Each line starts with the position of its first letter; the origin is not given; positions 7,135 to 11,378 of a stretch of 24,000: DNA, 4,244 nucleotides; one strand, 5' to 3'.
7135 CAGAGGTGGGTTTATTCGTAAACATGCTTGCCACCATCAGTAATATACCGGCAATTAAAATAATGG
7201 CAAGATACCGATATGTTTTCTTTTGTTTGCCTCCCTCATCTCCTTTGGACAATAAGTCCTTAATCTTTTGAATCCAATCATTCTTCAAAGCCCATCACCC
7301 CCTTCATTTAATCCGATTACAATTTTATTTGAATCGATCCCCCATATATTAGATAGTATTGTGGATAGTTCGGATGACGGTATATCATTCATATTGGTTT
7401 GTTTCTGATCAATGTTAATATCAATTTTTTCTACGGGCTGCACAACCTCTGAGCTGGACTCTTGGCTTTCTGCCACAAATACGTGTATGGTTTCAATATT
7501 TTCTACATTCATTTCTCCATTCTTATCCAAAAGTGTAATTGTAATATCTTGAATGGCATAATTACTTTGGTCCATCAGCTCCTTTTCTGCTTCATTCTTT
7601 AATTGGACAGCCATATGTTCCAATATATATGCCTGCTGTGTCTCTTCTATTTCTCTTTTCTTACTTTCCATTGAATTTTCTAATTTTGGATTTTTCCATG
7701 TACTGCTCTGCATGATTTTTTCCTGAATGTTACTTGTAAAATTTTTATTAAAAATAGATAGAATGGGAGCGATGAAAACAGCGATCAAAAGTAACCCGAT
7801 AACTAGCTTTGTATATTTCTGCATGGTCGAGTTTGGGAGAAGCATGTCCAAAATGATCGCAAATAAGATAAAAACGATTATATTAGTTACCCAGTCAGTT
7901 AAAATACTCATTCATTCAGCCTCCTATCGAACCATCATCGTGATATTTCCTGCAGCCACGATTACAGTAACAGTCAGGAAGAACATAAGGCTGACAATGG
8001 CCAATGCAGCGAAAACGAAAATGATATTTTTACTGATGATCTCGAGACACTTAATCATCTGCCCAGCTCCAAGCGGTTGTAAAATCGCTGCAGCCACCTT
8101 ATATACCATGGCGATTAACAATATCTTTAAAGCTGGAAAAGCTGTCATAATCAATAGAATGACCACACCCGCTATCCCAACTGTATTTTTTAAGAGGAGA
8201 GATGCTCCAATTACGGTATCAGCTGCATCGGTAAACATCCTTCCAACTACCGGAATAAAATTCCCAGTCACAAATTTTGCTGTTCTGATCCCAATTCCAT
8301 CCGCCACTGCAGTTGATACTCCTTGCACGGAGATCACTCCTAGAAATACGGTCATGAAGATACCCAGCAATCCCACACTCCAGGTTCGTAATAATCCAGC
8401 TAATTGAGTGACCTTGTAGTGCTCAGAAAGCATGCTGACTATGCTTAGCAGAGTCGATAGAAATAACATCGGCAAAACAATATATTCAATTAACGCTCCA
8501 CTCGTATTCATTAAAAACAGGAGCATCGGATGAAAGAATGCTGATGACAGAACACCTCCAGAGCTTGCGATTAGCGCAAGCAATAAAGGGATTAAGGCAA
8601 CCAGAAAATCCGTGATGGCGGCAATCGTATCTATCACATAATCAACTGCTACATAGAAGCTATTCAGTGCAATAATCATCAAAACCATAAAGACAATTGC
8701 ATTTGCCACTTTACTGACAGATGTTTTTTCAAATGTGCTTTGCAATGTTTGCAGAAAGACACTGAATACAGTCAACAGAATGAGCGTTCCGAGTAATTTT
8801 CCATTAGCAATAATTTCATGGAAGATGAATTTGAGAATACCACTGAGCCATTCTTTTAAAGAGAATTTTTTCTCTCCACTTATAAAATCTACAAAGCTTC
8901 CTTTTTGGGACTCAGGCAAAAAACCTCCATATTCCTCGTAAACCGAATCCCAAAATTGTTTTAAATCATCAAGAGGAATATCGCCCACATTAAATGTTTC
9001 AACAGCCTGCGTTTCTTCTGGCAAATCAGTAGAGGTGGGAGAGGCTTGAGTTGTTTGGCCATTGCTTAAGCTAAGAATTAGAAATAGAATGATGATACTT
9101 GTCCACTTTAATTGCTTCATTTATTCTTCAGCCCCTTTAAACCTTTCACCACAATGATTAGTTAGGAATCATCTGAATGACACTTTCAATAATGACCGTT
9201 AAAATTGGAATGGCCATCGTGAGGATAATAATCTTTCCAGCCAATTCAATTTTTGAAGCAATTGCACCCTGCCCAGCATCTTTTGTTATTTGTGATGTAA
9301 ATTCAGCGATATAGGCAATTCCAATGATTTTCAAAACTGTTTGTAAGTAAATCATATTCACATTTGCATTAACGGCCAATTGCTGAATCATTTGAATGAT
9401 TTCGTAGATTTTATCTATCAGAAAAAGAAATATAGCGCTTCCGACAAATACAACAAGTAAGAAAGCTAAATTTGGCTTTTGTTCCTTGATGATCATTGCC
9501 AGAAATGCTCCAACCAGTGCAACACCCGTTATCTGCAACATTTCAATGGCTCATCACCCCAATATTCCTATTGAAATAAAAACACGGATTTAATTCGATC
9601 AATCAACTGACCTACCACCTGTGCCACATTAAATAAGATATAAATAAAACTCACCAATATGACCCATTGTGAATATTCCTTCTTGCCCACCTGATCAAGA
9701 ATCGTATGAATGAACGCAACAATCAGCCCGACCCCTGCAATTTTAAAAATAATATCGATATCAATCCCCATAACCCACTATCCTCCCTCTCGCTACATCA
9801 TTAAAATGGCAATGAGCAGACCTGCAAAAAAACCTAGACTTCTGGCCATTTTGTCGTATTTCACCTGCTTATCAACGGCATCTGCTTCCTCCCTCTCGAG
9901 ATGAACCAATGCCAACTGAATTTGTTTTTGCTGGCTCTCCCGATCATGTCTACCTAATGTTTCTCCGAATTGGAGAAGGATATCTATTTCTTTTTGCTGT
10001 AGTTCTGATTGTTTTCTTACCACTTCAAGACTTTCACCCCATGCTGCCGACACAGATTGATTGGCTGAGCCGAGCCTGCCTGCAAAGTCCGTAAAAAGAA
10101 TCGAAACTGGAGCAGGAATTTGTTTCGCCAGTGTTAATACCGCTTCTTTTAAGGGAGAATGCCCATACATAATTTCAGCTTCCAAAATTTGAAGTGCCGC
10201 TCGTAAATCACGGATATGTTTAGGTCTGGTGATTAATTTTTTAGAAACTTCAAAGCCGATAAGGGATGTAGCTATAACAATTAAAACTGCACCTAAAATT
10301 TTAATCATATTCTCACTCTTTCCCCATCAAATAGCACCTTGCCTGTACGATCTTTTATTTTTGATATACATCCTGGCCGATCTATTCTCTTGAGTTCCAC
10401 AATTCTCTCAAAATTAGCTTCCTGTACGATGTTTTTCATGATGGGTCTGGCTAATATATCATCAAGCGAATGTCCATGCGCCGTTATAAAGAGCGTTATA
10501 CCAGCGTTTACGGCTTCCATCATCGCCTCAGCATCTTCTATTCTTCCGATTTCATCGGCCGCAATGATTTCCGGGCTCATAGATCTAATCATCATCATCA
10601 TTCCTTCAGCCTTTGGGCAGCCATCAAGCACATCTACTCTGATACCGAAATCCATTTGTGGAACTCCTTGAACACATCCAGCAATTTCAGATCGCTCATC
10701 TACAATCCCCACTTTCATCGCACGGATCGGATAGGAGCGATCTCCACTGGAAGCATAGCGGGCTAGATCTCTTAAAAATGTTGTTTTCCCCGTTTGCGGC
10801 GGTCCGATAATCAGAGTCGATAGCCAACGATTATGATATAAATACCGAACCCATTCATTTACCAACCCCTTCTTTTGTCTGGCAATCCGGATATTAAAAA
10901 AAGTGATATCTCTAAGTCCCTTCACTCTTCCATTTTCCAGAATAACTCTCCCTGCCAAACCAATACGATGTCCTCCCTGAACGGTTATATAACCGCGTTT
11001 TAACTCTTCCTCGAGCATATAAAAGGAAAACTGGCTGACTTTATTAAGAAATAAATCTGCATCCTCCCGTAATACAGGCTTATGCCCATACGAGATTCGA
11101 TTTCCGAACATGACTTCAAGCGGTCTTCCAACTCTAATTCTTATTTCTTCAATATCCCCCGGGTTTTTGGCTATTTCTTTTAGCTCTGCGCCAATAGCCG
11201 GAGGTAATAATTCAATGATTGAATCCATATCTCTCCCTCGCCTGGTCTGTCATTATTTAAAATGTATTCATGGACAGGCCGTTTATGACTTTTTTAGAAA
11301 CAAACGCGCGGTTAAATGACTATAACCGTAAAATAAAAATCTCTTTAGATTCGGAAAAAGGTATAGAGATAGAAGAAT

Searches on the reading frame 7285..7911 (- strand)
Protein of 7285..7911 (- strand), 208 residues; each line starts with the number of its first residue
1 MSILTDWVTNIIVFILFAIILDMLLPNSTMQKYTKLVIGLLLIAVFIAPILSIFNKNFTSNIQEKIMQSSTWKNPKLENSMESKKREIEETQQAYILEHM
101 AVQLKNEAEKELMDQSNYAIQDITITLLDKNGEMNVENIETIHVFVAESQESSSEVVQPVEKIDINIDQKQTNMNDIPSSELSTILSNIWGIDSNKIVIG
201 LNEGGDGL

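Call 12: search_protein_families(library=pfam, proteins=[window:7285-7911:-])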
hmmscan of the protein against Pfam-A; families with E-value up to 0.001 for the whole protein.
window:7285-7911:- (208 aa): 1 family
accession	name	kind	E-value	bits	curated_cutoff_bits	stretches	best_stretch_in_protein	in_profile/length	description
PF09581.16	Spore_III_AF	-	6.3e-39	134.4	28.3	1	12-199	1-184/185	Stage III sporulation protein AF (Spore_III_AF)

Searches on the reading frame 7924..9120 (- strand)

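Call 12: search_protein_families(library=pfam, proteins=[window:7924-9120:-])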
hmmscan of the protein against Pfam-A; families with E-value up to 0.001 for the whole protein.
window:7924-9120:- (398 aa): 1 family
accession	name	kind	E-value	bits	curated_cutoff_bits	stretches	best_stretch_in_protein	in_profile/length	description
PF09546.15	Spore_III_AE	-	3.3e-107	358.9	27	1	76-391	6-321/321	Stage III sporulation protein AE (spore_III_AE)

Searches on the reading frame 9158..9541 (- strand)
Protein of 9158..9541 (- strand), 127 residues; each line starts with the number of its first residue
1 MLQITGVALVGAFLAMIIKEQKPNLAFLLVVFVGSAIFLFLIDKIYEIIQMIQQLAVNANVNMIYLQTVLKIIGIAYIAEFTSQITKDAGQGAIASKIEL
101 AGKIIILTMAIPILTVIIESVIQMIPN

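Call 12: search_protein_families(library=pfam, proteins=[window:9158-9541:-])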
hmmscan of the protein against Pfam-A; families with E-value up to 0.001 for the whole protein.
window:9158-9541:- (127 aa): 1 family
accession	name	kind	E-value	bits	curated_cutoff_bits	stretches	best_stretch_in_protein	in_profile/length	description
PF06686.16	SpoIIIAC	-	1.1e-31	109.2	24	2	69-124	1-56/56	Stage III sporulation protein AC/AD protein family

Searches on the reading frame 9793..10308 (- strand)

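Call 13: search_protein_families(library=pfam, proteins=[window:9793-10308:-])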
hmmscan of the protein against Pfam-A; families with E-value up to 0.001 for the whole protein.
window:9793-10308:- (171 aa): 1 family
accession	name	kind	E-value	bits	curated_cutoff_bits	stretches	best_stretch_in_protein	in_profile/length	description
PF09548.15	Spore_III_AB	-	8.9e-54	182.5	32.5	1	3-171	1-170/170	Stage III sporulation protein AB (spore_III_AB)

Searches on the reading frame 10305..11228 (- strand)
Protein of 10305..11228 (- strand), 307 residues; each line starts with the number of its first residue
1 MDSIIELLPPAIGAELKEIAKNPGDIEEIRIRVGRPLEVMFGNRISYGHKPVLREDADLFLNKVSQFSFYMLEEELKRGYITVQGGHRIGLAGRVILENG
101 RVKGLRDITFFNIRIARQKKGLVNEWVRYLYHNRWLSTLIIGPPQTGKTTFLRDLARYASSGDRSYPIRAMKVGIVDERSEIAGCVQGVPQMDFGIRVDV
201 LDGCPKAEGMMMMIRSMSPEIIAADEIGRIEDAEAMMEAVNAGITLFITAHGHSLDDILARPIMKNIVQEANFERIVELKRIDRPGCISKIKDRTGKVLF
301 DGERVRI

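Call 13: search_protein_families(library=pfam, proteins=[window:10305-11228:-])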
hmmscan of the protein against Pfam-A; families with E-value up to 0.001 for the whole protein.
window:10305-11228:- (307 aa): 2 families
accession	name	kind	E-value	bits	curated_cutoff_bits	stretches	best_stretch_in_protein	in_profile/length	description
PF19568.5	Spore_III_AA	-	4.1e-90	302.4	27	1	4-299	7-306/306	Sporulation stage III, protein AA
PF00004.35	AAA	-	0.00029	21.7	21.2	1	139-234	2-73/131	ATPase family associated with various cellular activities (AAA)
